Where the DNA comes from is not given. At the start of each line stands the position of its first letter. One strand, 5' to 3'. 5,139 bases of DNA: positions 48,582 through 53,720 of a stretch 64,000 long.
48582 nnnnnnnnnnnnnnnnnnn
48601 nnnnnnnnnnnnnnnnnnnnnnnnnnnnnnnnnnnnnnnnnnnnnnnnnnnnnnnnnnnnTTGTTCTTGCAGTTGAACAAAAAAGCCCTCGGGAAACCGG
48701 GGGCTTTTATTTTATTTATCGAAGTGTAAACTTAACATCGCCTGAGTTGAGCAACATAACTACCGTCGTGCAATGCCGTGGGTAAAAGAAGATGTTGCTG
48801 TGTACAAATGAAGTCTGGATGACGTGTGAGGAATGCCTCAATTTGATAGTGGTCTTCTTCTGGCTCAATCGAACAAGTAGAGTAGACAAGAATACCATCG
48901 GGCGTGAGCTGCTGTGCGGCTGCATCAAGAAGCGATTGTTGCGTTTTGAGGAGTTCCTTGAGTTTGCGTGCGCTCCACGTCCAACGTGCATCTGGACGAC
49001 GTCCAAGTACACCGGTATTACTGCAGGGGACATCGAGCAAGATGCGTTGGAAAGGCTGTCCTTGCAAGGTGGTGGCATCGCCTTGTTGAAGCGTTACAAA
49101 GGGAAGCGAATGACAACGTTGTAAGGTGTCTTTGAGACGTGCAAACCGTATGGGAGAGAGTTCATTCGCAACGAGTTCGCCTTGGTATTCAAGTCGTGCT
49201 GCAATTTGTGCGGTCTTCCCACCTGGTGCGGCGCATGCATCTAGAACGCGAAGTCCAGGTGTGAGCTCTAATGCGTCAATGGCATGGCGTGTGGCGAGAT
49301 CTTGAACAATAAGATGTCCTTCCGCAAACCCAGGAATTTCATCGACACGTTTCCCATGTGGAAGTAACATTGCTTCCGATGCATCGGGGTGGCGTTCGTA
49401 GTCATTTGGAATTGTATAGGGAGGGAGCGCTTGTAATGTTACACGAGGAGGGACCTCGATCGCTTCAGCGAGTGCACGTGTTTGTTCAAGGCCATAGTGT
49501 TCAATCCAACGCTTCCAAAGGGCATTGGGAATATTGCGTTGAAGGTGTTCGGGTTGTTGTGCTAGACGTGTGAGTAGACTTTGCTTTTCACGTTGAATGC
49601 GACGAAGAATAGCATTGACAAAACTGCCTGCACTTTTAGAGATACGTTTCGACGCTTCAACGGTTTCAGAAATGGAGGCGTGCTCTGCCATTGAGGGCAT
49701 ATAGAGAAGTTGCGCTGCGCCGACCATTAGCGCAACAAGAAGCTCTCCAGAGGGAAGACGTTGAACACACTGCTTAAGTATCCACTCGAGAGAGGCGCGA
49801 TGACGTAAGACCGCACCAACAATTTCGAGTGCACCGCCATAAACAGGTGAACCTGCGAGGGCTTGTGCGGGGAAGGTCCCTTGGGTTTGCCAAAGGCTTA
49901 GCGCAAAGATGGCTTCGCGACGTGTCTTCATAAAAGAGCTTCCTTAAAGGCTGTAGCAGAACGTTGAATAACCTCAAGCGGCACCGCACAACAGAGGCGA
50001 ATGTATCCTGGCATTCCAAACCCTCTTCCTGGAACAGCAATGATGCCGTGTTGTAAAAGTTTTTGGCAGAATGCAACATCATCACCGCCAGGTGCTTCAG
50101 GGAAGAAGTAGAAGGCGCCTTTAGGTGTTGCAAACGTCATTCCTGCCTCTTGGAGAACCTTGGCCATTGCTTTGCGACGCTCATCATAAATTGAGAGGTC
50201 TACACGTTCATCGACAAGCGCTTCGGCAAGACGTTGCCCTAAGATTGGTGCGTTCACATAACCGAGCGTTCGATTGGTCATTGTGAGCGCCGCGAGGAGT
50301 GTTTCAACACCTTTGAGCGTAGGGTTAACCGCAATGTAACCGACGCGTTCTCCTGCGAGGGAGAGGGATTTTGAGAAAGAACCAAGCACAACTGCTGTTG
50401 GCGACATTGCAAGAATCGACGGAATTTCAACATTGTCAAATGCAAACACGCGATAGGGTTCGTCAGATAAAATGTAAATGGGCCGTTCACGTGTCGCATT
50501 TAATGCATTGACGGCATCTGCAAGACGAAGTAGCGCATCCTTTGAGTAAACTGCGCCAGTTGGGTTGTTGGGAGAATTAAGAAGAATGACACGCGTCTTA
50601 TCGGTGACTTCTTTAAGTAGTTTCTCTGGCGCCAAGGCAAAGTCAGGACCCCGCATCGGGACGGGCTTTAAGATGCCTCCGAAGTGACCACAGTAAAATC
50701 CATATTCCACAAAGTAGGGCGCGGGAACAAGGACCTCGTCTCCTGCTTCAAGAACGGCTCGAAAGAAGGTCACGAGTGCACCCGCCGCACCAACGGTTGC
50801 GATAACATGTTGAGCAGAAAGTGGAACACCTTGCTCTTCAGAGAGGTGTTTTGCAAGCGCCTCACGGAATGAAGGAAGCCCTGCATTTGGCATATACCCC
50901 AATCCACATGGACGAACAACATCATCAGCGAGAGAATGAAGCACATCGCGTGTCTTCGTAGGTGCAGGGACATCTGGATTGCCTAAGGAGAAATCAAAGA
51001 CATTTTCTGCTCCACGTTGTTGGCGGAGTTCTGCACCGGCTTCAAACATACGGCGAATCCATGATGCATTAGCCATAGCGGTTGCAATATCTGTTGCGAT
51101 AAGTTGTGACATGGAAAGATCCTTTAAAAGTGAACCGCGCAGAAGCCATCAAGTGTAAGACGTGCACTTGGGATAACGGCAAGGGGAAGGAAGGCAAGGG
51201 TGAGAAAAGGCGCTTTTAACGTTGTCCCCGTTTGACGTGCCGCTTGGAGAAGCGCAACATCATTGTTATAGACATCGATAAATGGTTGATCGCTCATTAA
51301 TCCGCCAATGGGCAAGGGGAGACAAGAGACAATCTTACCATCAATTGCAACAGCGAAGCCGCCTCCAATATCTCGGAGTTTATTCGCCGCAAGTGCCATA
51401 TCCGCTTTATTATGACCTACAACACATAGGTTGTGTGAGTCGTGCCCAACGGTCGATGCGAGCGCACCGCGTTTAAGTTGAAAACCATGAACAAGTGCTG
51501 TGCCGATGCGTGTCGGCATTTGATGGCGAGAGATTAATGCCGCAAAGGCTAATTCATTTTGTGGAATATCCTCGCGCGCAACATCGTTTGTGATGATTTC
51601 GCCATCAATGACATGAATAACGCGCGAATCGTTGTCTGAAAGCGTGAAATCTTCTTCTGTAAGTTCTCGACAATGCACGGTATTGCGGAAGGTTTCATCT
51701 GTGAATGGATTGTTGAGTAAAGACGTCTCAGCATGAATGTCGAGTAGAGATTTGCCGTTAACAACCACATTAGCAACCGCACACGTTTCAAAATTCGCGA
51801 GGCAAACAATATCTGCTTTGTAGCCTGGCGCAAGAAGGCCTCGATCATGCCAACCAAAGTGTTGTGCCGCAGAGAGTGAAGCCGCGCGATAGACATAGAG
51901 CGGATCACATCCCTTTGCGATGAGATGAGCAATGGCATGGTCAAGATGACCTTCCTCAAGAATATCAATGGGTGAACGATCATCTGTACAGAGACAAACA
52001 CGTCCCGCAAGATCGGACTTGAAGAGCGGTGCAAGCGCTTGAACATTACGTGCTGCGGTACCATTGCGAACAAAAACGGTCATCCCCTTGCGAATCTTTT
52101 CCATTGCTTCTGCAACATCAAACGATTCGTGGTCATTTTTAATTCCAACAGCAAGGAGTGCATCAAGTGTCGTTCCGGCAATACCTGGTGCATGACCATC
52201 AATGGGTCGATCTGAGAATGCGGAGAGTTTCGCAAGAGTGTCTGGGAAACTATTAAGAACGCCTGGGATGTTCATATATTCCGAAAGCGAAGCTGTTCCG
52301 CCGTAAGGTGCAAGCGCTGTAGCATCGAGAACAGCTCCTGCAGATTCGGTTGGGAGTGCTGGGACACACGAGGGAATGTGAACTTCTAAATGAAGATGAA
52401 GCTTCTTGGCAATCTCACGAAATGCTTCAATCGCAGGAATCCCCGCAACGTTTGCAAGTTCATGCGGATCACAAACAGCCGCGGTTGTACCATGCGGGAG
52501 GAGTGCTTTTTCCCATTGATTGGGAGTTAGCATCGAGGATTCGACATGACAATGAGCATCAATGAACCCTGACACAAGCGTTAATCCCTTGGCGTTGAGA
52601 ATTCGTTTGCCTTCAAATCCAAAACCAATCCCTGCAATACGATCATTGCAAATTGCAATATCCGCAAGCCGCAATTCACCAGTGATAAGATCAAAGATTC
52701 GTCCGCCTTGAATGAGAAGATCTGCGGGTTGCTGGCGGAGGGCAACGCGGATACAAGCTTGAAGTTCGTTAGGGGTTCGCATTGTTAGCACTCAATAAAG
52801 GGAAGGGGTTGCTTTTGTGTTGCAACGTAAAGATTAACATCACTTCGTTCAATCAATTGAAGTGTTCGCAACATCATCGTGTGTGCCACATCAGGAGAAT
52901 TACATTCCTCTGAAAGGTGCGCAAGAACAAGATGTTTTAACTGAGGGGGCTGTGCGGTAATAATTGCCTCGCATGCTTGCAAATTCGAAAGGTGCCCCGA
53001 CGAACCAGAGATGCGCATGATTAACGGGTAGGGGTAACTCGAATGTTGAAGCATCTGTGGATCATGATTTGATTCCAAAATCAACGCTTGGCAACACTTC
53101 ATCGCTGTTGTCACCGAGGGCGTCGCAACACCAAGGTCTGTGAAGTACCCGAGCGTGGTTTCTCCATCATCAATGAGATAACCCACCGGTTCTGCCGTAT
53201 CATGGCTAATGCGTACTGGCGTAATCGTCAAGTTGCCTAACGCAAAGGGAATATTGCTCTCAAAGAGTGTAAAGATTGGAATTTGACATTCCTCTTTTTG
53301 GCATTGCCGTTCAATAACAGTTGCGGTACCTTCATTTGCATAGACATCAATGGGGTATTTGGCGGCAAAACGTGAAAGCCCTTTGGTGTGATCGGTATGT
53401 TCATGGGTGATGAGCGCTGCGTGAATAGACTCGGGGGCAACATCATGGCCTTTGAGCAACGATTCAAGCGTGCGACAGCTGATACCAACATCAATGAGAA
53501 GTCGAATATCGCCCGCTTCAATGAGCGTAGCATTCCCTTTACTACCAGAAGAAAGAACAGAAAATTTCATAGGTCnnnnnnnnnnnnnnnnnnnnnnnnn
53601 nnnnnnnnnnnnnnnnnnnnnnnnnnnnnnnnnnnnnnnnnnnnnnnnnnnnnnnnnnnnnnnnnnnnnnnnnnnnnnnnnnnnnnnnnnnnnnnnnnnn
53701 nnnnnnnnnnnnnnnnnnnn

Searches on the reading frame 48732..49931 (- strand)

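Call 45: search_protein_families(library=pfam, proteins=[window:48732-49931:-], max_evalue=0.0001)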
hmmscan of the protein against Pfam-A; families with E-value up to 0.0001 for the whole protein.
window:48732-49931:- (399 aa): 3 families
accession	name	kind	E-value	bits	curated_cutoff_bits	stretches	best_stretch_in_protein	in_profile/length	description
PF01189.24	Methyltr_RsmB-F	-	1.8e-43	149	27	1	220-378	3-164/199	16S rRNA methyltransferase RsmB/F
PF01029.23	NusB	-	6.5e-16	59.4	23.1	1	2-114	2-133/133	NusB family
PF13847.12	Methyltransf_31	-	8.4e-05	22.7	27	0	224-356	2-115/145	Methyltransferase domain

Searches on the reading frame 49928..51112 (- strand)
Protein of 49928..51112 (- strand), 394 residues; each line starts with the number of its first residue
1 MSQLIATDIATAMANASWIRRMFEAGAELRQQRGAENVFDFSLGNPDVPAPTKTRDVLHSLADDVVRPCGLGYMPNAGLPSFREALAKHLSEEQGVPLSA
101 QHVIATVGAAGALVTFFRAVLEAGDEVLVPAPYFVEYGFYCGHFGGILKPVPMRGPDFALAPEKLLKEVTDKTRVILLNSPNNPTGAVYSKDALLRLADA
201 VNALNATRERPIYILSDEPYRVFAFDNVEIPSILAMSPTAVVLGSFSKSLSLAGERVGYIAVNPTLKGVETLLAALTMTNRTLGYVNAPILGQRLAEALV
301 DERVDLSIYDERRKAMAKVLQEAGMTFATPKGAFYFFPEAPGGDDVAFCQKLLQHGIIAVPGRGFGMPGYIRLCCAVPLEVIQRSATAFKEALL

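Call 45: search_protein_families(library=pfam, proteins=[window:49928-51112:-], max_evalue=0.0001)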
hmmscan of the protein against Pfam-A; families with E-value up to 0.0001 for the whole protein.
window:49928-51112:- (394 aa): 1 family
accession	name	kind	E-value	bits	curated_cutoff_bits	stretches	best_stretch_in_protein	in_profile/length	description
PF00155.27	Aminotran_1_2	-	7.1e-54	183.8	19.7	1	38-387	3-359/361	Aminotransferase class I and II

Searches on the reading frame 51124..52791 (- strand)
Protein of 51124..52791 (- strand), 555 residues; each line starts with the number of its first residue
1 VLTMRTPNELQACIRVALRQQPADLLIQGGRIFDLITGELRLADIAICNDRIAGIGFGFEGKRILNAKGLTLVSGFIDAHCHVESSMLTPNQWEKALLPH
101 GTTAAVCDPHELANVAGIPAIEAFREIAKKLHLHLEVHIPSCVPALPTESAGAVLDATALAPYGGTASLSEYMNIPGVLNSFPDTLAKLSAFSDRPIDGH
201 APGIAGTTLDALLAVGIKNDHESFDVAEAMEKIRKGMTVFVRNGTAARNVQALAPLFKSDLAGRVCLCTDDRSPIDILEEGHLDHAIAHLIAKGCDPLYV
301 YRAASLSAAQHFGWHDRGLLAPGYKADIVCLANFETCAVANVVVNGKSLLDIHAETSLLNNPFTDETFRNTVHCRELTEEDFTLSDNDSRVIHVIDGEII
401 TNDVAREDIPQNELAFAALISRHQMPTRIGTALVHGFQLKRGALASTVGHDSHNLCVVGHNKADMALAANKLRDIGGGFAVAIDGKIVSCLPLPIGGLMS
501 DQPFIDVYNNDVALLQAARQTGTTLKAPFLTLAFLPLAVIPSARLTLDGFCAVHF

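Call 45: search_protein_families(library=pfam, proteins=[window:51124-52791:-], max_evalue=0.0001)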
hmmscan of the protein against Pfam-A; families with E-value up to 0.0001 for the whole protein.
window:51124-52791:- (555 aa): 3 families
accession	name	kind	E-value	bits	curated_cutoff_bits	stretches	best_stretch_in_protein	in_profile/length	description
PF13382.11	Adenine_deam_C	-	2.3e-49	167.5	27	1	402-553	15-165/169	Adenine deaminase C-terminal domain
PF01979.26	Amidohydro_1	-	1.7e-25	90.4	25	1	72-348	2-344/345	Amidohydrolase family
PF07969.17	Amidohydro_3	-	2.5e-07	31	29.7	0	301-343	413-465/472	Amidohydrolase family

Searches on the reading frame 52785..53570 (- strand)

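Call 45: search_protein_families(library=pfam, proteins=[window:52785-53570:-], max_evalue=0.0001)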
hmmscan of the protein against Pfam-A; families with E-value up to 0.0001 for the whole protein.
window:52785-53570:- (261 aa): 2 families
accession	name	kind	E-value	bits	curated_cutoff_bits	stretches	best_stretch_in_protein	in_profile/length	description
PF12706.13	Lactamase_B_2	-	1.1e-21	77.8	27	1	23-210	2-194/200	Beta-lactamase superfamily domain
PF00753.33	Lactamase_B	-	3.3e-11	44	22.7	1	11-84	5-79/196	Metallo-beta-lactamase superfamily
